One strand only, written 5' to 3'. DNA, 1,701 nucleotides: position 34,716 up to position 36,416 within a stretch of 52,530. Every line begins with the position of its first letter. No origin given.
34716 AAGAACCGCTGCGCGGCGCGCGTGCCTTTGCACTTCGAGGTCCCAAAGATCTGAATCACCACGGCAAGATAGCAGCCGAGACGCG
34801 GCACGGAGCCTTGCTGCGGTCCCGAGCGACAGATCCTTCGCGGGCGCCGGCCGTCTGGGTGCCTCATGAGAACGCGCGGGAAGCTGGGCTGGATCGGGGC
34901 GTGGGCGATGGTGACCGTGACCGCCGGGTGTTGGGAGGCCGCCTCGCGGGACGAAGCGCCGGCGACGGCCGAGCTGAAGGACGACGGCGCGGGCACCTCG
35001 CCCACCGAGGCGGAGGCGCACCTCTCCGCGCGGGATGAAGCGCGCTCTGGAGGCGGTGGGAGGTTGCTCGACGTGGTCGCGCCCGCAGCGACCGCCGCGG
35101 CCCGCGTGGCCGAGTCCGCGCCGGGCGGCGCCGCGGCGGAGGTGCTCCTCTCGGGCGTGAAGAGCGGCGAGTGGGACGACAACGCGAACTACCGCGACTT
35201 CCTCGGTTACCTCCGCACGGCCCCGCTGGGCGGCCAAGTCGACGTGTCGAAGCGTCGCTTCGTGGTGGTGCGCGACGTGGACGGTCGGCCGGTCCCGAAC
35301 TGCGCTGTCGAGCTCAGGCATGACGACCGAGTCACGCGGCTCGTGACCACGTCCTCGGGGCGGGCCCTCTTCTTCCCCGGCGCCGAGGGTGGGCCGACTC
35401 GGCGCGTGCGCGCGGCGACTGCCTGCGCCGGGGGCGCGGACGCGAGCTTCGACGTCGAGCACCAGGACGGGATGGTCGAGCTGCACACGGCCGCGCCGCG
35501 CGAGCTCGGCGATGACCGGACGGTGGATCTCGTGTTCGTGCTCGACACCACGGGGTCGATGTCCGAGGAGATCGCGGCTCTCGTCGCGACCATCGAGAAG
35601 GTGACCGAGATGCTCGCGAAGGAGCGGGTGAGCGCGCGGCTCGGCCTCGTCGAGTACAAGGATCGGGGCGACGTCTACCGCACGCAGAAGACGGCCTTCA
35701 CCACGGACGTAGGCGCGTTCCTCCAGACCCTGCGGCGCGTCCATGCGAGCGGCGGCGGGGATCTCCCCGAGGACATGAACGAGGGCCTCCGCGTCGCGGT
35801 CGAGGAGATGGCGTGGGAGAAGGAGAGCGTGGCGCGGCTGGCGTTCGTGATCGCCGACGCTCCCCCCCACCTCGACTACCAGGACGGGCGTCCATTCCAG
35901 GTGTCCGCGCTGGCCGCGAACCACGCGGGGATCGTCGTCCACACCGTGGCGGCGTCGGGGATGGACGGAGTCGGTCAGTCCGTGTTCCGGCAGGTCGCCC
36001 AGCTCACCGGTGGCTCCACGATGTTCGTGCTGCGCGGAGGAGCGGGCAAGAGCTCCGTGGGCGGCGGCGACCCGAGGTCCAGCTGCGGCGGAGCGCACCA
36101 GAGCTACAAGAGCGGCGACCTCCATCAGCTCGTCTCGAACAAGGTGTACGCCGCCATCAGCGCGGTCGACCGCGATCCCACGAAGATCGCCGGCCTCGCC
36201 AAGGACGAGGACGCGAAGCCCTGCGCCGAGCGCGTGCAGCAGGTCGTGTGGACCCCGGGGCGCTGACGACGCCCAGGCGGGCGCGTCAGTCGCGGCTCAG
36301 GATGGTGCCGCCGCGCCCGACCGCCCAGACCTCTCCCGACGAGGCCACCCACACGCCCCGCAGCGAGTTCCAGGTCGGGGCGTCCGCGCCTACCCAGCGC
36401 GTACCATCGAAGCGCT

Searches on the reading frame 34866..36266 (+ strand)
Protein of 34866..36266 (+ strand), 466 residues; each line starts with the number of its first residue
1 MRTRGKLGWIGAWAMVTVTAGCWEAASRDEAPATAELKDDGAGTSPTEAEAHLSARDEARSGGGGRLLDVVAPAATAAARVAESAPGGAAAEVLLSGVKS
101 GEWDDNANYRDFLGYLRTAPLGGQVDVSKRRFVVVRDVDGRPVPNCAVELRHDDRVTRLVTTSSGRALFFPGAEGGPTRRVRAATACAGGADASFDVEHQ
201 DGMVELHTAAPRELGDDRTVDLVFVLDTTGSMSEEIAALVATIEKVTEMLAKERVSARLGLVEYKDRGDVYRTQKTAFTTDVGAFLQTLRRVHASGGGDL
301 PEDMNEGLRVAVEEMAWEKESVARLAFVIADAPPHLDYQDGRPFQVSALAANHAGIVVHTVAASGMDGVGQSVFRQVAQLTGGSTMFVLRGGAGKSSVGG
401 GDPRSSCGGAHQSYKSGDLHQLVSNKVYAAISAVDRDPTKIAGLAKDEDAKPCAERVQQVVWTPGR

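Call 32: search_protein_families(library=pfam, proteins=[window:34866-36266:+], max_evalue=0.01)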
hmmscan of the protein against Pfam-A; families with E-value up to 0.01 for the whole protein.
window:34866-36266:+ (466 aa): 5 families
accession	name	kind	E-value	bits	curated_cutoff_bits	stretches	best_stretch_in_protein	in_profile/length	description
PF25106.1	VWA_4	-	8.9e-16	58.3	27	1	222-387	2-166/169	von Willebrand factor A domain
PF00092.34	VWA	-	5e-11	43.6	23.8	1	221-377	1-147/174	von Willebrand factor type A domain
PF13519.12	VWA_2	-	7.5e-08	33.4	27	1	222-332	1-106/107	von Willebrand factor type A domain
PF20782.3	TssR_VWA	-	0.00049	19.7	25.7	1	216-292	44-122/304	TssR protein VWA domain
PF00362.24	Integrin_beta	-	0.002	18.3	24.8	0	219-266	5-52/248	Integrin beta chain VWA domain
